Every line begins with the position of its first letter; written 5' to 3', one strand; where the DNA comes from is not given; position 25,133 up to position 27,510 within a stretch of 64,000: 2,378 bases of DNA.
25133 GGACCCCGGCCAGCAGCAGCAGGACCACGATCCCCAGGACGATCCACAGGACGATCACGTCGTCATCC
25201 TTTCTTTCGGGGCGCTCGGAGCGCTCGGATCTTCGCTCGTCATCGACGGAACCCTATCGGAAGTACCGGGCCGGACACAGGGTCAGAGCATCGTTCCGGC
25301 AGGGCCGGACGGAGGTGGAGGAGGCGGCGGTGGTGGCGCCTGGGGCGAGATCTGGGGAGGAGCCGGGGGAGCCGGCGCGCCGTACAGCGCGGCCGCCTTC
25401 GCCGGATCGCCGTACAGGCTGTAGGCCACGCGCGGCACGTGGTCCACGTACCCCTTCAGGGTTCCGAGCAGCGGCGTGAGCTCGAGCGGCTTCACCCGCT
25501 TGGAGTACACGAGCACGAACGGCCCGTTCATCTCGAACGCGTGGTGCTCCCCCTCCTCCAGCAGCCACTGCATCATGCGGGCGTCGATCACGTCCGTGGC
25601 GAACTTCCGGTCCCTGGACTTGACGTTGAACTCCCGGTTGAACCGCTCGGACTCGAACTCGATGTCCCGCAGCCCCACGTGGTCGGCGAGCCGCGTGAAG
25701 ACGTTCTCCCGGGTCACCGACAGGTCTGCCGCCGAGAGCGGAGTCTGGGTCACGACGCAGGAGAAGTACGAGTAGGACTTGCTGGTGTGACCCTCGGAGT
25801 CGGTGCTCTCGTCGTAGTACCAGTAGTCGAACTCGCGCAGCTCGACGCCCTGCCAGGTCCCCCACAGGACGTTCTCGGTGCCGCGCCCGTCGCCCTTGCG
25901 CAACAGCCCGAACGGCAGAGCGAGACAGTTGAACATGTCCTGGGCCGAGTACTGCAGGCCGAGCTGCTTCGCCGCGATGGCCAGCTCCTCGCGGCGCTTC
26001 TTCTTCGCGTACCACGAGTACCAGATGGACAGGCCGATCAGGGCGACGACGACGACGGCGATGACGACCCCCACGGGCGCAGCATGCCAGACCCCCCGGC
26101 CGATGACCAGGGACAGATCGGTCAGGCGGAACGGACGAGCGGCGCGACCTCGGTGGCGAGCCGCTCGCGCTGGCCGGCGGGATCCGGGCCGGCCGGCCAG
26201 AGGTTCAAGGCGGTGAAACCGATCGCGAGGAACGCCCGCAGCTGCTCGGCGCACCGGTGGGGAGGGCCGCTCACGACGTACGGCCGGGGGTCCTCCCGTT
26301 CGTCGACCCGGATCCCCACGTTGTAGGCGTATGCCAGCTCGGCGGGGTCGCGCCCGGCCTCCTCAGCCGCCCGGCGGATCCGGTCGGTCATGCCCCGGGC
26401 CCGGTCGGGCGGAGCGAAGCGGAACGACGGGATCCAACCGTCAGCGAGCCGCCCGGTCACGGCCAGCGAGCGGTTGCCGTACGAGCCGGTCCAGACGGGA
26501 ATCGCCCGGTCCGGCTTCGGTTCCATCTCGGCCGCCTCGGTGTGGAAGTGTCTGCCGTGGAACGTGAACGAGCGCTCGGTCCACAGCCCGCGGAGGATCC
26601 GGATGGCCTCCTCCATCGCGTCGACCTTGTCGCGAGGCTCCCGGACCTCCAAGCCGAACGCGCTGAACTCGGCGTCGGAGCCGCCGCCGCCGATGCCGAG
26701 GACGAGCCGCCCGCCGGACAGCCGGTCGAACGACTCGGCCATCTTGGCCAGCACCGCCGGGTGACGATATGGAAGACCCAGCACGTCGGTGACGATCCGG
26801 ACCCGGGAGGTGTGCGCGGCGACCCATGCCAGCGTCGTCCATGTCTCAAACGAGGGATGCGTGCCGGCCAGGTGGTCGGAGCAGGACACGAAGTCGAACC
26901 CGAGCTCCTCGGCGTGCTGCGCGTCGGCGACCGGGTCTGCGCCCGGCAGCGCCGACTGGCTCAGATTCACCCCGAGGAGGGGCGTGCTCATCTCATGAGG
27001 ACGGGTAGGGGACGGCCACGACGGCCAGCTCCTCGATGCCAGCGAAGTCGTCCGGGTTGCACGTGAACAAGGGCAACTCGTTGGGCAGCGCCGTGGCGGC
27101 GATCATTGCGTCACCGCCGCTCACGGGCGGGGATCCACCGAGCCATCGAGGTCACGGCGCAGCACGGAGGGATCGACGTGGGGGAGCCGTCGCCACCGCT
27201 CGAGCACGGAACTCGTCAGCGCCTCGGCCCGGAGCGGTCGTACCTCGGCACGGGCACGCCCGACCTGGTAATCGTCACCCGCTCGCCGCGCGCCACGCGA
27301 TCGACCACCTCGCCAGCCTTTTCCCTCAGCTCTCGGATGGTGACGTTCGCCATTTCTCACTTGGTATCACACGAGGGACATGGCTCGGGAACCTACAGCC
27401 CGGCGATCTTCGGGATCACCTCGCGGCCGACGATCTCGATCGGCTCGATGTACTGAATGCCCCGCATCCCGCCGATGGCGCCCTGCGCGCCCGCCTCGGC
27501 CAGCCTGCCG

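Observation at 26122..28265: Decayed vapBC toxin-antitoxin module sandwiched between two LLM oxidoreductase paralogs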

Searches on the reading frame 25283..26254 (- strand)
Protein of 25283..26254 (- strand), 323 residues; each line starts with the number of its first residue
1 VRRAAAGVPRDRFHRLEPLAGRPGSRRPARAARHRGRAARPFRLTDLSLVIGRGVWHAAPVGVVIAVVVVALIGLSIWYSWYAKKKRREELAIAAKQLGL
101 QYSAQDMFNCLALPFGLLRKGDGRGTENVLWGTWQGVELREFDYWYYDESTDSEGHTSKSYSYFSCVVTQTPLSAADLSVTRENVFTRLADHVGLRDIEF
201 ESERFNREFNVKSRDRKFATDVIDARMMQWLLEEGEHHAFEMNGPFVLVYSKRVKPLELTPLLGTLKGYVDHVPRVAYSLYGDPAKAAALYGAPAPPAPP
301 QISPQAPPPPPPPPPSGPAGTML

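Call 35: search_protein_families(library=ncbifam, proteins=[window:25283-26254:-], max_evalue=0.01)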
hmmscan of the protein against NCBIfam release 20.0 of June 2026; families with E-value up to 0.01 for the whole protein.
window:25283-26254:- (323 aa): 0 families

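Call 36: search_protein_families(library=pfam, proteins=[window:25283-26254:-], max_evalue=0.01)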
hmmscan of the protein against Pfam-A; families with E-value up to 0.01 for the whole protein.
window:25283-26254:- (323 aa): 1 family
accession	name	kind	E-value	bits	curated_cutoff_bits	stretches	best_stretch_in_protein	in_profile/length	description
PF11335.13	DUF3137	-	3.4e-05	24.2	26.1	1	187-236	31-80/139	Protein of unknown function (DUF3137)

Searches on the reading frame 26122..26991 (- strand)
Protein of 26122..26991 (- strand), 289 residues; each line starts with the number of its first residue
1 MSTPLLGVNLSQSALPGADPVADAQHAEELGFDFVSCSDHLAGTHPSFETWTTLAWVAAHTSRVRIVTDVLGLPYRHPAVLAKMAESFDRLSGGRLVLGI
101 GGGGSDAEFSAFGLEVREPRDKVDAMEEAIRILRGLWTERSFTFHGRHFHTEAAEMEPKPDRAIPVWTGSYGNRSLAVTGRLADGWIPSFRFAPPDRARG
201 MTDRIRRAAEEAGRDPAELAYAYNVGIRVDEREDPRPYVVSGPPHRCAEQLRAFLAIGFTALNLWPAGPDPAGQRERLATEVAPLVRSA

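Call 4: search_protein_families(library=pfam, proteins=[window:26122-26991:-], max_evalue=1)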
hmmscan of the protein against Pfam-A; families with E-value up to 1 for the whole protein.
window:26122-26991:- (289 aa): 1 family
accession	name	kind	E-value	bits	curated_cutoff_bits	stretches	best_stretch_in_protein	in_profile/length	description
PF00296.26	Bac_luciferase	-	7.4e-59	200.1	27.9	1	21-233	26-234/314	Luciferase-like monooxygenase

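Call 13: find_related_loci(query=window:26122-26991:-, collection=genome_contigs, flank=6000)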
Query window:26122-26991:- (289 aa) in genome_contigs; peptide patterns used: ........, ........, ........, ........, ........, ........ (x = any residue, [..] = any of these).
336 stretches matched a pattern; 12 encode a relative of the query (tblastn E <= 1e-3); 12 distinct loci.
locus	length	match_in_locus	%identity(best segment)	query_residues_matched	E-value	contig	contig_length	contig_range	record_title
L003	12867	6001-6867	65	1-289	4e-122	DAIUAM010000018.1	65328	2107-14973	MAG TPA_asm: Actinomycetota bacterium isolate CTOTU41495 NODE_257_length_65328_cov_10.154903, whole genome shotgun seque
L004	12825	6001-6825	61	6-282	4e-107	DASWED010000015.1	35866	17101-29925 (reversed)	MAG TPA_asm: Actinomycetota bacterium isolate SMAG_U2753 k141_1037304, whole genome shotgun sequence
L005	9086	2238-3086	60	5-288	2e-101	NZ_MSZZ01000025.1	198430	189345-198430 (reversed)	Thermoactinospora rubra strain YIM 77501 contig025, whole genome shotgun sequence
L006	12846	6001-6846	61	1-282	1e-100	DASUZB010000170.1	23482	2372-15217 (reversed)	MAG TPA_asm: Actinomycetes bacterium isolate SMAG_U1911 k141_900668, whole genome shotgun sequence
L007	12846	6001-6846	60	6-287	4e-100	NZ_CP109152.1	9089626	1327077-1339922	Nonomuraea sp. NBC_01738 chromosome, complete genome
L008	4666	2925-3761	60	6-284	7e-100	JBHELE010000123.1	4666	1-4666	MAG: Actinomycetota bacterium isolate S1_bin.2.orig S1_k141_1982245, whole genome shotgun sequence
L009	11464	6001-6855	59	6-289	7e-97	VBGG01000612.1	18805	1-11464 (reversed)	MAG: Chloroflexi bacterium isolate CF_72 14_0903_13_30cm_scaffold_9043975, whole genome shotgun sequence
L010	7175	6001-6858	58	1-286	6e-93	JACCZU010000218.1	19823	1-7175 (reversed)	MAG: Actinomycetota bacterium isolate MGR_bin238 SD2897-2912_k127_1585367, whole genome shotgun sequence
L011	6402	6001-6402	66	3-135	1e-44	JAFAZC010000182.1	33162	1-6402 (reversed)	MAG: Kutzneria sp. isolate CP_BM_RX_R8_31 BM_RX_R8_k147_1766177, whole genome shotgun sequence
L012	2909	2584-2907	65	5-112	4e-32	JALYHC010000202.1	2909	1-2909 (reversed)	MAG: Actinomycetota bacterium isolate GDC bin27 SD1469-71_k127_778136, whole genome shotgun sequence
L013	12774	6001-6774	32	24-258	1e-25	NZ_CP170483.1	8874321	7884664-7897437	Kitasatospora purpeofusca strain ZZ-48 chromosome, complete genome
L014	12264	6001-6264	34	21-106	1e-5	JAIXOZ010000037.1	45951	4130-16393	MAG: Comamonadaceae bacterium isolate C1_MAG_00046 C1_MAG_00046_000000000071, whole genome shotgun sequence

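Call 16: find_related_loci(query=window:26122-26991:-, collection=metagenome_contigs, flank=5000)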
Query window:26122-26991:- (289 aa) in metagenome_contigs; peptide patterns used: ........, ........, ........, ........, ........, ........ (x = any residue, [..] = any of these).
600 stretches matched a pattern (row limit reached: there are more); 26 encode a relative of the query (tblastn E <= 1e-3); 26 distinct loci.
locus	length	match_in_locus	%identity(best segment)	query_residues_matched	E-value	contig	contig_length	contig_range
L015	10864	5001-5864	90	1-288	3e-161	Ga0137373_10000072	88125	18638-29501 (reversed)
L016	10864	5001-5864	90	1-288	3e-161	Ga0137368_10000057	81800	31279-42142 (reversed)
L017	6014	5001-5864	90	1-288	2e-161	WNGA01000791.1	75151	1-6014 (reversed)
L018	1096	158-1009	63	5-288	8e-129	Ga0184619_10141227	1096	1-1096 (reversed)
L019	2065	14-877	60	1-288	1e-121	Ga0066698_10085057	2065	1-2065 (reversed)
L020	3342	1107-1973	63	1-289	8e-112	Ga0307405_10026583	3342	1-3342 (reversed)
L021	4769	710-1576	63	1-289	4e-109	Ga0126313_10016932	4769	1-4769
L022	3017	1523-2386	63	1-288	3e-110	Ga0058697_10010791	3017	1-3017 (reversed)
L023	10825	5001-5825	61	6-282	5e-107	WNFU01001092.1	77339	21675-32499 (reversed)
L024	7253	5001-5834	62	1-278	9e-100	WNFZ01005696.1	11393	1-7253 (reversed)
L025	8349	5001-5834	62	1-278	9e-100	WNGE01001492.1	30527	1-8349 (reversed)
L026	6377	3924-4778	59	6-289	4e-96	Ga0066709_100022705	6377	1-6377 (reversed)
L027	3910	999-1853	58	6-289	3e-95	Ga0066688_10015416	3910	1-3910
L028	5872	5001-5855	58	6-289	9e-95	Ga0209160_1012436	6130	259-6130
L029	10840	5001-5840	59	6-284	3e-94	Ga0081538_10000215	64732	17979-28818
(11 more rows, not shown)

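Call 35: search_protein_families(library=ncbifam, proteins=[window:26122-26991:-], max_evalue=0.01)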
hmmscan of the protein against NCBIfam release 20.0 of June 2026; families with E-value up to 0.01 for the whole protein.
window:26122-26991:- (289 aa): 33 families (the best 25 are shown)
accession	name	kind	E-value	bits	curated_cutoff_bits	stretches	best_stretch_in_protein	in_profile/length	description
TIGR03619.1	F420_Rv2161c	subfamily_domain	2.4e-52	178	166.9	1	24-262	4-243/247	TIGR03619 family F420-dependent LLM class oxidoreductase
TIGR03560.1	F420_Rv1855c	subfamily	8.4e-47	159.9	231.4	1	22-222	17-225/227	TIGR03560 family F420-dependent LLM class oxidoreductase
TIGR03621.1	F420_MSMEG_2516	subfamily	1.9e-34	119.1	213.15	1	15-184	11-171/295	TIGR03621 family F420-dependent LLM class oxidoreductase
TIGR03557.1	F420_G6P_family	subfamily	1.6e-28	99.8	210.4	1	13-187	8-186/316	TIGR03557 family F420-dependent LLM class oxidoreductase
TIGR03856.1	F420_MSMEG_2906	subfamily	1.1e-27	97.2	243.7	1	7-225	4-210/249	LLM class F420-dependent oxidoreductase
TIGR03854.1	F420_MSMEG_3544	hypoth_equivalog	6.5e-27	94.6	295.6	1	22-227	17-216/290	TIGR03854 family LLM class F420-dependent oxidoreductase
TIGR03571.1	lucif_BA3436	subfamily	1.5e-26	93.4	303.9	1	23-235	36-249/304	TIGR03571 family LLM class oxidoreductase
TIGR04465.1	ArgArg_F420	equivalog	3.2e-26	92.2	470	1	6-220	48-263/364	F420-dependent hydroxymycolic acid dehydrogenase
NF002619.0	PRK02271.1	equivalog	8.6e-26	91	276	1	24-234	20-220/329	5,10-methylenetetrahydromethanopterin reductase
TIGR03857.1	F420_MSMEG_2249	hypoth_equivalog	8.8e-26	90.9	218.4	1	18-221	14-208/329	TIGR03857 family LLM class F420-dependent oxidoreductase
TIGR03559.1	F420_Rv3520c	subfamily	8e-25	87.6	335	1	14-220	9-219/325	LLM class F420-dependent oxidoreductase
TIGR03555.1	F420_mer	equivalog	1.1e-24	87.5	348.7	1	26-234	20-219/325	5,10-methylenetetrahydromethanopterin reductase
TIGR04021.1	LLM_DMSO2_sfnG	equivalog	2.1e-23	83.2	382.95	1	24-220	34-231/350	dimethylsulfone monooxygenase SfnG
TIGR03564.1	F420_MSMEG_4879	subfamily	1.9e-22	80.2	234.25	1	21-227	2-200/265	TIGR03564 family F420-dependent LLM class oxidoreductase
TIGR04024.1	F420_NP1902A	hypoth_equivalog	2.3e-21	75.9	345.4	1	10-225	6-213/330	TIGR04024 family LLM class F420-dependent oxidoreductase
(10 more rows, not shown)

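Call 57: list_cluster_members(proteins=[window:27219-27353:-, window:26996-27124:-, window:27124-27360:-, window:26125-26991:-, P0121])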
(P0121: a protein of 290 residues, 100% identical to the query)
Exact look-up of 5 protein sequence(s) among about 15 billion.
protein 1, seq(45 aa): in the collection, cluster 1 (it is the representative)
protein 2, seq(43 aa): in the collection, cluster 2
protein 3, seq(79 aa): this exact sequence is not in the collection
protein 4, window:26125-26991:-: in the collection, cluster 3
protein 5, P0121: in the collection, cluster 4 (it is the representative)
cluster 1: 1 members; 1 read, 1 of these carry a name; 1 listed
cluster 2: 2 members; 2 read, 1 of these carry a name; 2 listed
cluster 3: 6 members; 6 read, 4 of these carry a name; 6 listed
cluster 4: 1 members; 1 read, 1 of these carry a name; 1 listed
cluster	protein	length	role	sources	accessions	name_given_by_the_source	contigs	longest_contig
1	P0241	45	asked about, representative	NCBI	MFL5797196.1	MAG: type II toxin-antitoxin system Phd/YefM family antitoxin [Actinomycetota bacterium]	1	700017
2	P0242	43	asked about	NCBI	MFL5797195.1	MAG: hypothetical protein ACJ77A_04590 [Actinomycetota bacterium]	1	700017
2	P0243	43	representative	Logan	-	-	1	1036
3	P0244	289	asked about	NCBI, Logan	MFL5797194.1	MAG: LLM class flavin-dependent oxidoreductase [Actinomycetota bacterium]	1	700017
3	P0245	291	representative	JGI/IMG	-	probable F420-dependent oxidoreductase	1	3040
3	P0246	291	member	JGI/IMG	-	probable F420-dependent oxidoreductase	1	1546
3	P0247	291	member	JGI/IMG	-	probable F420-dependent oxidoreductase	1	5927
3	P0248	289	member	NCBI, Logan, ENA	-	-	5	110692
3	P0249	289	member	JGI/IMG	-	-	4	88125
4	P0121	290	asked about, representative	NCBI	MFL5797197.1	MAG: LLM class F420-dependent oxidoreductase [Actinomycetota bacterium]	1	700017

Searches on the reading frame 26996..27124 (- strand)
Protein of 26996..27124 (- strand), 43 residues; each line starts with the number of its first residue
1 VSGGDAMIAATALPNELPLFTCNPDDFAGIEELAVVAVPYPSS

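Call 4: search_protein_families(library=pfam, proteins=[window:26996-27124:-], max_evalue=1)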
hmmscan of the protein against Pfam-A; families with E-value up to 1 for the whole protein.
seq(43 aa): 1 family
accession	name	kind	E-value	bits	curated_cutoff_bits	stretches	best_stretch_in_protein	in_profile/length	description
PF01850.27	PIN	-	0.031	15.3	23.6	1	4-30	92-117/120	PIN domain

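Call 35: search_protein_families(library=ncbifam, proteins=[window:26996-27124:-], max_evalue=0.01)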
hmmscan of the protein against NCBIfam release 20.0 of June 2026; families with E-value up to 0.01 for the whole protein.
seq(43 aa): 0 families

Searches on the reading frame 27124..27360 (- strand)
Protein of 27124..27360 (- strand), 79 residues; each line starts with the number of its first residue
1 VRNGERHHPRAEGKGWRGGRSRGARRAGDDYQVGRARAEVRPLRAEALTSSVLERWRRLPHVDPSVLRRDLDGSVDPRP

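Call 59: find_homologous_proteins(query=window:27124-27360:-, max_evalue=0.00001)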
Query seq(79 aa) (79 aa): 1 proteins with E <= 0.00001 among 5 candidates.
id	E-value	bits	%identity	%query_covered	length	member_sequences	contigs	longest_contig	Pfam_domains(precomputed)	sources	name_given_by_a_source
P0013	2.1e-6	46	59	54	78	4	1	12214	PF02604.27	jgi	jgi:prevent-host-death family protein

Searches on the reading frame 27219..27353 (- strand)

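Call 36: search_protein_families(library=pfam, proteins=[window:27219-27353:-], max_evalue=0.01)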
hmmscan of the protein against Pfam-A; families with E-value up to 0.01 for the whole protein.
seq(45 aa): 1 family
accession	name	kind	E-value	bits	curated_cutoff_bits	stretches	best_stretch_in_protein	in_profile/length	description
PF02604.26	PhdYeFM_antitox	-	2.1e-07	31.1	29.8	1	1-35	1-36/74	Antitoxin Phd_YefM, type II toxin-antitoxin system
